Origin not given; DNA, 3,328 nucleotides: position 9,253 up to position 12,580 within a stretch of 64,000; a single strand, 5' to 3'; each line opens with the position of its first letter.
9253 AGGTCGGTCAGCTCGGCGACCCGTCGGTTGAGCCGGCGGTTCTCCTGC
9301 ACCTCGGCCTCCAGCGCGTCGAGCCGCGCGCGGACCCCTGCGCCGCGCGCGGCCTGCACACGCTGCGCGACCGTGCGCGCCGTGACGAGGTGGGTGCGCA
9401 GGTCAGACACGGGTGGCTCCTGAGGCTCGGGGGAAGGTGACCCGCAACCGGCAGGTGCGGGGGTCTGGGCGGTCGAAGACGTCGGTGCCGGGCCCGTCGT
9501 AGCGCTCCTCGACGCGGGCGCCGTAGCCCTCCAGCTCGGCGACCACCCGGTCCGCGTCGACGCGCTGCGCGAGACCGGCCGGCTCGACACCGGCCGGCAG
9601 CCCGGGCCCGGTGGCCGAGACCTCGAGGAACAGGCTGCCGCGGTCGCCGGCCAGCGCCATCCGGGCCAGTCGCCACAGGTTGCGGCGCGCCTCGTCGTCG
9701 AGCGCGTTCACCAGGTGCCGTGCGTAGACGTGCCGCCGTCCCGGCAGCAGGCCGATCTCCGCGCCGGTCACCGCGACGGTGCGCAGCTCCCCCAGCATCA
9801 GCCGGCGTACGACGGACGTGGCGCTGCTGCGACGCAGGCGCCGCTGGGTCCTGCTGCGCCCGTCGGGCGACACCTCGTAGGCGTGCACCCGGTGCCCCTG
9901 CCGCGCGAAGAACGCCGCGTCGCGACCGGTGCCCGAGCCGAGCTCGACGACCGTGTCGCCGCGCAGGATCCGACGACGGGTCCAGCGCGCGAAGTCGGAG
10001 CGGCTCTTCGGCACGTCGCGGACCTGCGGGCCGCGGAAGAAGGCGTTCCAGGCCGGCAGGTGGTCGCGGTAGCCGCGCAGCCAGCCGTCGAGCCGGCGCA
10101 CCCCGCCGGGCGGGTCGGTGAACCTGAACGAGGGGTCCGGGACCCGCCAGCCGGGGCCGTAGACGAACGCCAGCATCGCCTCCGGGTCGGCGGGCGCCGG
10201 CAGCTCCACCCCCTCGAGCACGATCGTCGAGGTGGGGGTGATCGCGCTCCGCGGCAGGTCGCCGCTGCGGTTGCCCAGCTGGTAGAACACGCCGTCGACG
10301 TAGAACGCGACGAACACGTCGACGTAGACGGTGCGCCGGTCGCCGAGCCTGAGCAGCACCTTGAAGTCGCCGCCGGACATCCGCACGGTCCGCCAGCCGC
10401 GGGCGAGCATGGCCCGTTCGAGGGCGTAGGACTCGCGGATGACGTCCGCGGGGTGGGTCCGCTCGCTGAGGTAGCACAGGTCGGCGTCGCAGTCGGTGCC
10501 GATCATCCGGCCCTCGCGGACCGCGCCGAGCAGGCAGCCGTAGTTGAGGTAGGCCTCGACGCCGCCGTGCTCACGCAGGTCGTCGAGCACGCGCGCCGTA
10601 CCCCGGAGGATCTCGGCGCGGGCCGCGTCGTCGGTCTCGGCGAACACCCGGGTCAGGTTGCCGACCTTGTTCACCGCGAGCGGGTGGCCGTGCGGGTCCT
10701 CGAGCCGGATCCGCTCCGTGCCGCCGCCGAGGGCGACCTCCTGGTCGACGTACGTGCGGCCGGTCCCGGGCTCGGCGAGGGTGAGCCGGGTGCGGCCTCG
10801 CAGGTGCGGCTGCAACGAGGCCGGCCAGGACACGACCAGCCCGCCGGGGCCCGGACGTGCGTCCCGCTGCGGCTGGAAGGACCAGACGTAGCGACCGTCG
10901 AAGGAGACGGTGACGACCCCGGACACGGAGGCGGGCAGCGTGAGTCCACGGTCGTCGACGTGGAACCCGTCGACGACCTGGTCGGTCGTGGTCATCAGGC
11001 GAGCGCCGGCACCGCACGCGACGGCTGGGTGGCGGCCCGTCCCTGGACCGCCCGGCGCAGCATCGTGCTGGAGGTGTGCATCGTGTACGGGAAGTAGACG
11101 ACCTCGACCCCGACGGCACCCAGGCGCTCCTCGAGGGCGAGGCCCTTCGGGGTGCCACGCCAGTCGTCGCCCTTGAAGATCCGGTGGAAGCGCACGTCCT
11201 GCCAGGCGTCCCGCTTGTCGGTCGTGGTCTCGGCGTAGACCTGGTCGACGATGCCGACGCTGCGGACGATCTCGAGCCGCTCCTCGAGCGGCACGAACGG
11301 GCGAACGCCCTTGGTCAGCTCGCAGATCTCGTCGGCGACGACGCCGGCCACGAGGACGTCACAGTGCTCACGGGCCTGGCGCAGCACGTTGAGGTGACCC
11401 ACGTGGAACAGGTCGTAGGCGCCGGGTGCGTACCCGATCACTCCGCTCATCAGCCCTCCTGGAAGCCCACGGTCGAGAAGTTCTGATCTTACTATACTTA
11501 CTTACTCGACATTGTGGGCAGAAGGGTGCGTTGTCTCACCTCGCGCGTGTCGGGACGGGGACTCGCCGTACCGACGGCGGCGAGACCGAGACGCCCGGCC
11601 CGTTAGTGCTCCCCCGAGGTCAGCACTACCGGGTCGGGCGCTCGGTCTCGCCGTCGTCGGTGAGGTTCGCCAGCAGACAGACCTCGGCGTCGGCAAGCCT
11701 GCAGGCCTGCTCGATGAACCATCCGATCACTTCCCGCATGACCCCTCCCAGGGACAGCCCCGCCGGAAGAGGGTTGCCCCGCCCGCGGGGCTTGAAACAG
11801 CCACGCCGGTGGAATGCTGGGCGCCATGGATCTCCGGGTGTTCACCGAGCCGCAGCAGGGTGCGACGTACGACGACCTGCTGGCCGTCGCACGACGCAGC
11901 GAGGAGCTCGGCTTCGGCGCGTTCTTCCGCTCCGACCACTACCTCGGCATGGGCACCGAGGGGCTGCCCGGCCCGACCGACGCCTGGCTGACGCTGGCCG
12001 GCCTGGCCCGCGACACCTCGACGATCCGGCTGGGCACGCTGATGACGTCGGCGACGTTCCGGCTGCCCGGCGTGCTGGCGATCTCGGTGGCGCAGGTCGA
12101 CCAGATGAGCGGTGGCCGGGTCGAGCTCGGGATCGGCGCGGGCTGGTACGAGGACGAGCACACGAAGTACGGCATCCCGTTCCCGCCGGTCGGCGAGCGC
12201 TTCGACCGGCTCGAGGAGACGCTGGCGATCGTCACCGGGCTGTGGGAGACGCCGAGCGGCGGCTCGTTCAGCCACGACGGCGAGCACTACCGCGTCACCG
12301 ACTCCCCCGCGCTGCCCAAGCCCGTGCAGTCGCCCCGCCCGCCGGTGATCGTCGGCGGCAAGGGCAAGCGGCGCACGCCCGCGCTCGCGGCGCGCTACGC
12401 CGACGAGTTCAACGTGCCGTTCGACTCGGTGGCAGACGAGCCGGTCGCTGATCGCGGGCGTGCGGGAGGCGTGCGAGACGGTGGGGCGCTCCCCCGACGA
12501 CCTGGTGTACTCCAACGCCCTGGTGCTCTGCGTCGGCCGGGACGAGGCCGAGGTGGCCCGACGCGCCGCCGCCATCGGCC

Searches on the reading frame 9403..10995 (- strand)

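Call 54: search_protein_families(library=pfam, proteins=[window:9403-10995:-], max_evalue=0.001)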
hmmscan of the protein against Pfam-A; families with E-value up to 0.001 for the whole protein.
window:9403-10995:- (530 aa): 2 families
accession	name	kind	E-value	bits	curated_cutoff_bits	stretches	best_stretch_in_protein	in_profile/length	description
PF04991.19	LicD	-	0.00015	22.3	22.6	0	145-174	5-34/227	LicD family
PF13649.12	Methyltransf_25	-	0.00045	21.3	27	0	349-392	1-46/97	Methyltransferase domain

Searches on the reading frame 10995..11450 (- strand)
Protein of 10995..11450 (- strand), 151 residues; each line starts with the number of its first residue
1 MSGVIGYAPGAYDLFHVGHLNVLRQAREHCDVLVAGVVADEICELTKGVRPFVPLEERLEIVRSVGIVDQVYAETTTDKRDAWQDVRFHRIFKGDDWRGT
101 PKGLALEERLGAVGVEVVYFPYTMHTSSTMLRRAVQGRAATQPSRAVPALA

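Call 54: search_protein_families(library=pfam, proteins=[window:10995-11450:-], max_evalue=0.001)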
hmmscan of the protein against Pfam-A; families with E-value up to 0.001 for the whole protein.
window:10995-11450:- (151 aa): 1 family
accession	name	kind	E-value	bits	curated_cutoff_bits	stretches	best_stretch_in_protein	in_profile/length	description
PF01467.32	CTP_transf_like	-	2.5e-12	47.6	21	1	7-133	1-132/133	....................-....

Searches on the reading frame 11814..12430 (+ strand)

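Call 54: search_protein_families(library=pfam, proteins=[window:11814-12430:+], max_evalue=0.001)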
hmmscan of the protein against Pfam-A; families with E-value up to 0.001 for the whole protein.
window:11814-12430:+ (205 aa): 1 family
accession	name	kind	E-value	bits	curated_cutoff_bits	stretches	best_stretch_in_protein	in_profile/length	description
PF00296.26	Bac_luciferase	-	9.9e-42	143.8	27.9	1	11-198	13-187/314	Luciferase-like monooxygenase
